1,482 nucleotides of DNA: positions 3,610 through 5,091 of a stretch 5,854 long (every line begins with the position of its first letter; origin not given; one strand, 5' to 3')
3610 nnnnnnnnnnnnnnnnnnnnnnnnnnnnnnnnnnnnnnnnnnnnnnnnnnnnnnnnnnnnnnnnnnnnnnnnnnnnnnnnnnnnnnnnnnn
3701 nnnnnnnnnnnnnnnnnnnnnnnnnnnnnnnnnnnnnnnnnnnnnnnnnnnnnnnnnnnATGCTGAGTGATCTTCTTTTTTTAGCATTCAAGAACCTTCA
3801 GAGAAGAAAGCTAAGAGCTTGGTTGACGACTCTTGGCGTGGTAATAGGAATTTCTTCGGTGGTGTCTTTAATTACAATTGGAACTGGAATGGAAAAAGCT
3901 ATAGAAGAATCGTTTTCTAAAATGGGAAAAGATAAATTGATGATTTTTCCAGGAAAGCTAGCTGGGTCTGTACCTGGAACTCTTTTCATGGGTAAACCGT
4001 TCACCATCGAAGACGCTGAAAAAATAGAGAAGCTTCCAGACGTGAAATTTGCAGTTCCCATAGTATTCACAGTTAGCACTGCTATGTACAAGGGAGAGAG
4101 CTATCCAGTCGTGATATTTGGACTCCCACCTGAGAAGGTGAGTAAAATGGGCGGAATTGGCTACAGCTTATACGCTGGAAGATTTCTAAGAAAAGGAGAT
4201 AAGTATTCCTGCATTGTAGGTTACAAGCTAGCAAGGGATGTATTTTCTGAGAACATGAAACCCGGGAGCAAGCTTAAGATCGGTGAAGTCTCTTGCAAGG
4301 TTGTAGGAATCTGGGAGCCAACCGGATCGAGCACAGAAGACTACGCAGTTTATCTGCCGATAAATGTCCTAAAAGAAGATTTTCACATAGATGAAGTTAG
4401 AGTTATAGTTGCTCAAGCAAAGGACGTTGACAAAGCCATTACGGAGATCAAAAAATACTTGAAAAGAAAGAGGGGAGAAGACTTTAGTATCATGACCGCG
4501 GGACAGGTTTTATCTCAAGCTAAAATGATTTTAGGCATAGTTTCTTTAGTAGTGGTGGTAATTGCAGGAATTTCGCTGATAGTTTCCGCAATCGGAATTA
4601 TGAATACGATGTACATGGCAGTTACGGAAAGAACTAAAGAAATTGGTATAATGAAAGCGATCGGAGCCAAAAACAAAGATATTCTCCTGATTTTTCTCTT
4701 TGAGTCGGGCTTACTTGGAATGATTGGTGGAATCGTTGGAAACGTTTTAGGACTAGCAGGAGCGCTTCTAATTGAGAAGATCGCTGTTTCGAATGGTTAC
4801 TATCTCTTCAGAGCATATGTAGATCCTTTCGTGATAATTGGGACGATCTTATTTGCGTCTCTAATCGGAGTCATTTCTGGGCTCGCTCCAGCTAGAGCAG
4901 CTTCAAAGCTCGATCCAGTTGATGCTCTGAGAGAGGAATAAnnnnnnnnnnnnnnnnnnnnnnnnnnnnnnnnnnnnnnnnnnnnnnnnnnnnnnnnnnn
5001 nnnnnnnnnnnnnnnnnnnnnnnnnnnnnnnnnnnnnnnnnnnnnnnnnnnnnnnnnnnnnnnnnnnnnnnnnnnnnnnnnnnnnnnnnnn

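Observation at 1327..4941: Translationally coupled AbrB / MacB-type ATPase / four-repeat surface protein / MacB-type permease cassette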

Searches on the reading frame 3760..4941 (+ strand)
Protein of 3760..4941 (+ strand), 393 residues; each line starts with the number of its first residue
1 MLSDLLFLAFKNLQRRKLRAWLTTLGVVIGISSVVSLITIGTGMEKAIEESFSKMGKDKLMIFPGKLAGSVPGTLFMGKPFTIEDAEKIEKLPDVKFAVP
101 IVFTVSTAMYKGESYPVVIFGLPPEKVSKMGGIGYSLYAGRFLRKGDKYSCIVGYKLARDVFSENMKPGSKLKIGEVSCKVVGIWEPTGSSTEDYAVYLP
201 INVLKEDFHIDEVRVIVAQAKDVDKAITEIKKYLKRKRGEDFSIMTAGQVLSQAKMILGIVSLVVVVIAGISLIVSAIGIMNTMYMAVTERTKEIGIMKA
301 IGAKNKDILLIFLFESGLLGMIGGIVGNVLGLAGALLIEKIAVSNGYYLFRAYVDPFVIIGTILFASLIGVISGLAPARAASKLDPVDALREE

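Call 3: search_protein_families(library=pfam, proteins=[window:3760-4941:+], max_evalue=0.01)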
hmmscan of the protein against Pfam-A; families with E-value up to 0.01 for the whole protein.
window:3760-4941:+ (393 aa): 3 families
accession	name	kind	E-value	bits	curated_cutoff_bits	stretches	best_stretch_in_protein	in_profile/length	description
PF12704.14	MacB_PCD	-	1.3e-30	107.7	27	1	21-232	2-206/207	MacB-like periplasmic core domain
PF02687.27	FtsX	-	1e-24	87.3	25.5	1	267-386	2-120/120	FtsX-like permease C-terminal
PF13273.12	DUF4064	-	0.0098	16.5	32.1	1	254-342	4-85/102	Protein of unknown function (DUF4064)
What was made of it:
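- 3760..4941 (+): 393-aa MacB-type permease: TM1, an extracytoplasmic domain of about 215 aa, then TM2-4. MacB_PCD 1.3e-30 and FtsX 1e-24 (call 3).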

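Call 4: search_protein_families(library=ncbifam, proteins=[window:3760-4941:+], max_evalue=0.01)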
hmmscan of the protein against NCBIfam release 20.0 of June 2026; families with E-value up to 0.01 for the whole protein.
window:3760-4941:+ (393 aa): 11 families
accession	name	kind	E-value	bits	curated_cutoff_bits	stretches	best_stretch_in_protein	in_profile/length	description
NF007826.0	PRK10535.1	equivalog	1.3e-43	149.2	966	1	4-392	256-647/648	macrolide ABC transporter ATP-binding protein/permease MacB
TIGR03434.1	ADOP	subfamily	7.7e-29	100.4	622.3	1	133-393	540-803/803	ADOP family duplicated permease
TIGR02212.1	lolCE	equivalog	4.8e-24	85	362.45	1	21-393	25-411/411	lipoprotein-releasing ABC transporter permease subunit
NF008076.0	PRK10814.1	exception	2.8e-12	46.3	473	1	271-393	273-399/399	lipoprotein-releasing ABC transporter permease subunit LolC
NF038346.1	FtsX_actino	exception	3.8e-11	42.9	250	1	243-368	161-284/308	permease-like cell division protein FtsX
NF038347.1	FtsX_Gpos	exception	1.5e-10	41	225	1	215-342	126-249/296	permease-like cell division protein FtsX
TIGR00439.2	FtsX_Gneg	equivalog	5.3e-10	39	255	1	215-376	121-281/292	permease-like cell division protein FtsX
NF008357.0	PRK11146.1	exception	4e-09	35.8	439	1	217-389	228-410/414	lipoprotein-releasing ABC transporter permease subunit LolE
TIGR02213.1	lolE_release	exception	9.5e-08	31.3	540.35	1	245-342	253-350/411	lipoprotein-releasing ABC transporter permease subunit LolE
TIGR01185.1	devC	equivalog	0.00038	19.5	290.35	1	210-387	207-377/380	ABC transporter permease DevC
NF041854.1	ABC_perm_YbbP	equivalog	0.00056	17.9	999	1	242-336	664-757/806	putative ABC transporter permease subunit YbbP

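Call 16: search_solved_structures(query=window:3760-4941:+, max_evalue=0.001)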
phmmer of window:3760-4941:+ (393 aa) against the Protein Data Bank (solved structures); distinct sequences matched with E-value up to 0.001: 13.
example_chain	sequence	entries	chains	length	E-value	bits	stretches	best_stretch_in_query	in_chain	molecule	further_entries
5gko_A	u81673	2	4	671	7.7e-46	160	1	2-392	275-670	Macrolide export ATP-binding/permease protein MacB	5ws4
5nik_J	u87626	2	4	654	1.3e-35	126.3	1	4-392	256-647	Macrolide export ATP-binding/permease protein MacB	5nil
5lil_A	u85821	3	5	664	6.6e-35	124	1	12-393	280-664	Macrolide export ATP-binding/permease protein MacB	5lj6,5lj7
5xu1_M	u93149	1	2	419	3e-32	115.3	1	7-393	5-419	ABC transporter permeae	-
9o9x_C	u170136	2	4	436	1.2e-20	77.1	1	167-393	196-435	ABC transporter permease YtrF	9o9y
7arh_C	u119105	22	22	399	2.5e-10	43.1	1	255-393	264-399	Lipoprotein-releasing ABC transporter permease subunit LolC | Lipo-releasing system transmembrane protein lolC | Lipoprotein-releasing system transmembrane prot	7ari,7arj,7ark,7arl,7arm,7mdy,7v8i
9w37_A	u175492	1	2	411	1.1e-09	41.1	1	246-393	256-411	LolF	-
9w35_A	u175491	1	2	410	3.2e-09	39.5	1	246-391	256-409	LolF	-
7mdx_A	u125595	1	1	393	1.7e-08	37.1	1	255-386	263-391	Lipoprotein-releasing system transmembrane protein LolC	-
9w2w_A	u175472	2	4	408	2.2e-08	36.8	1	246-390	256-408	LolF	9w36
7arh_E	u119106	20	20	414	4.5e-07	32.4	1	164-390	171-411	Lipoprotein-releasing system transmembrane protein LolE | Lipoprotein transporter subunit LolE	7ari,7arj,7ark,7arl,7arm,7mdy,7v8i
9rli_E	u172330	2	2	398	1.1e-06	31.2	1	244-390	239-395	Lipoprotein-releasing system transmembrane protein LolE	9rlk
7mdx_B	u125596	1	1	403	2.6e-06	29.9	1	241-386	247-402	Lipoprotein-releasing system transmembrane protein LolE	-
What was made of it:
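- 3760..4941 (+): PDB sequence matches are MacB 5gko 8e-46, Spr0695 5xu1 3e-32 and YtrF (call 16).
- On MacB-type (type VII) ABC transporter: PDB match to MacB 5gko at 8e-46 over residues 2-392 (call 16).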

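Call 22: find_related_loci(query=A2, collection=genome_contigs, flank=5000)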
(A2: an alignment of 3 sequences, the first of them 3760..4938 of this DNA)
Query A2 (393 aa) in genome_contigs; peptide patterns used: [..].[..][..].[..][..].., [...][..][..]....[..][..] (x = any residue, [..] = any of these).
600 stretches matched a pattern (row limit reached: there are more); 595 encode a relative of the query (tblastn E <= 1e-3); the best 80 are kept; 80 distinct loci.
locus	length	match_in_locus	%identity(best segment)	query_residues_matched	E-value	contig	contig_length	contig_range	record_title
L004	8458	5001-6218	39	1-393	1e-75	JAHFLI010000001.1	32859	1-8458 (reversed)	MAG: Candidatus Woesearchaeota archaeon isolate nzgw43 NODE_949_length_32860_cov_3.206573, whole genome shotgun sequence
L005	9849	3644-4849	39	1-393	7e-72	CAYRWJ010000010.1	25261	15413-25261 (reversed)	MAG TPA_asm: uncultured Methanosarcinales archaeon isolate SRP104257_co1_379 genome assembly, contig: NODE_951_length_25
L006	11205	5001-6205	42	2-393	2e-66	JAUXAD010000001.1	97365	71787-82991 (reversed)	MAG: archaeon isolate CSMAG_2753 CSMAG_2753_k141_604771_length_97365_cov_12.9072, whole genome shotgun sequence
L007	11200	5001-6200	31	1-393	2e-60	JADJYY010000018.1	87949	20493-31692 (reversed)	MAG: Hydrogenophilales bacterium isolate Lyne_18-Q3-R50-59_BATAC.79 tig00026142-10-881780, whole genome shotgun sequence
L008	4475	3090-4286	32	1-393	2e-59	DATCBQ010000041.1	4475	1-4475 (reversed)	MAG TPA_asm: Rhizomicrobium sp. isolate SMAG_U7677 k141_275798, whole genome shotgun sequence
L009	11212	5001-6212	35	1-393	2e-59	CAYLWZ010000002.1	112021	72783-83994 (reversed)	MAG TPA_asm: uncultured Candidatus Saccharibacteria bacterium isolate binchicken_co262_119 genome assembly, contig: NODE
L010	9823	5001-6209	31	1-393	6e-59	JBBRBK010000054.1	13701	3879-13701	MAG: Campylobacterales bacterium isolate Co_metawrap_2339 Cmw_2339_k141_8445092_length_13701_cov_14.0000, whole genome s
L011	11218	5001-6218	33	2-393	3e-57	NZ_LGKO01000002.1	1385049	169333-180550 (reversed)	Thermanaerothrix daxensis strain GNS-1 contig_1, whole genome shotgun sequence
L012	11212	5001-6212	31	2-393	6e-57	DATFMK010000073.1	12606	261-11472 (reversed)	MAG TPA_asm: Balneolales bacterium isolate SMAG_U9223 k141_119311, whole genome shotgun sequence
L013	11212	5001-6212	31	6-393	7e-57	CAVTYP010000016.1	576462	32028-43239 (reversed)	MAG: Candidatus Acidoferrales bacterium isolate MFD06714.bin.1.160 genome assembly, contig: contig_7882, whole genome sh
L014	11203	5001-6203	29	1-393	3e-56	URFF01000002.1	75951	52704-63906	uncultured Sutterella sp. isolate UMGS941 genome assembly, contig: NODE_184_length_75951_cov_3.9696, whole genome shotgu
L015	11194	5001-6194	32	1-393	7e-56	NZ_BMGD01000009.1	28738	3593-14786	Blastomonas aquatica strain CGMCC 1.12851 sequence09, whole genome shotgun sequence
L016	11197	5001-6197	33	1-393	2e-54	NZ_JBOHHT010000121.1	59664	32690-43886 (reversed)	MAG: Sphingopyxis sp. isolate TC-B5_concoct.bin.23 k127_6448, whole genome shotgun sequence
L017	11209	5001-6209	30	2-393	1e-54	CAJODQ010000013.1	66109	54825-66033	uncultured Bacteroidales bacterium isolate Red_deer_1_mag_74 genome assembly, contig: scaffold_462, whole genome shotgun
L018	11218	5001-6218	32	1-393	4e-54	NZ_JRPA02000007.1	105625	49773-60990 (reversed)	Helicobacter sp. MIT 05-5294 NODE_7_length_105625_cov_67.215, whole genome shotgun sequence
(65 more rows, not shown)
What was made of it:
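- Tried and rejected: The genome scan seeded with the permease saturated on bacterial MacB homologues (77 of 80 loci; call 22).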

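Call 75: search_protein_families(library=pfam, alignment_id=A6, max_evalue=0.001)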
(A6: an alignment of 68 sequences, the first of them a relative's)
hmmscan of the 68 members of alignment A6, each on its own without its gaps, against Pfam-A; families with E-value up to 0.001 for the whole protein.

A. member 1, L007:3002-4294:+ (431 aa): 3 families
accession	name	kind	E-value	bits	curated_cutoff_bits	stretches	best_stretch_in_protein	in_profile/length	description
PF16576.10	HlyD_D23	-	5.7e-19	68.7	30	1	74-320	6-212/214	Barrel-sandwich domain of CusB or HlyD membrane-fusion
PF13437.12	HlyD_3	-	7.1e-13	49.7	22.2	1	213-319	2-106/106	HlyD family secretion protein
PF13533.13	Biotin_lipoyl_2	-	5.5e-06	26.5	29.8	1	91-117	6-32/32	Biotin-lipoyl like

B. families by the number of members that match (of 68 scanned): 13 families
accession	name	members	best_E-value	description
PF16576.10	HlyD_D23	61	4.2e-30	Barrel-sandwich domain of CusB or HlyD membrane-fusion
PF13437.12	HlyD_3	61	8.8e-23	HlyD family secretion protein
PF13533.13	Biotin_lipoyl_2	48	5.2e-11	Biotin-lipoyl like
PF00364.28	Biotin_lipoyl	17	4.6e-09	Biotin-requiring enzyme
PF12700.13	HlyD_2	8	5e-13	HlyD family secretion protein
PF02321.23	OEP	7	7.3e-06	Outer membrane efflux protein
PF00224.27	PK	3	1.8e-122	Pyruvate kinase, barrel domain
PF02887.21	PK_C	3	5.5e-35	Pyruvate kinase, alpha/beta domain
PF13366.12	PDDEXK_3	1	3.8e-38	PD-(D/E)XK nuclease superfamily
PF00391.29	PEP-utilizers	1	1.2e-21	PEP-utilising enzyme, mobile domain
PF05896.17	NQRA_N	1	0.00041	NqrA N-terminal barrel-sandwich hybrid domain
PF16533.10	SOAR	1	0.00043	STIM1 Orai1-activating region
PF13131.11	DUF3951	1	0.00091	Protein of unknown function (DUF3951)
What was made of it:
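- Accessory-slot argument: 61/68 ORFs upstream of the closest bacterial ATPase-permease pairs are HlyD/MFP (call 75).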

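Call 92: search_protein_families(library=padloc, proteins=[window:3760-4941:+], max_evalue=0.001)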
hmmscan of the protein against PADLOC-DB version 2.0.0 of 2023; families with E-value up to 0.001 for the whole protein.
window:3760-4941:+ (393 aa): 2 families
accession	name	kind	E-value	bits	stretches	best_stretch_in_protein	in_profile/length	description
PDLC01991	CARF_m8--CARF_LolE_TM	-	4.4e-18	62.8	1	8-384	174-550/810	-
PDLC01990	CARF_m8--CARF_Beta-galactosidase_LolE_TM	-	2.4e-07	26.4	1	264-384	1411-1528/1791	-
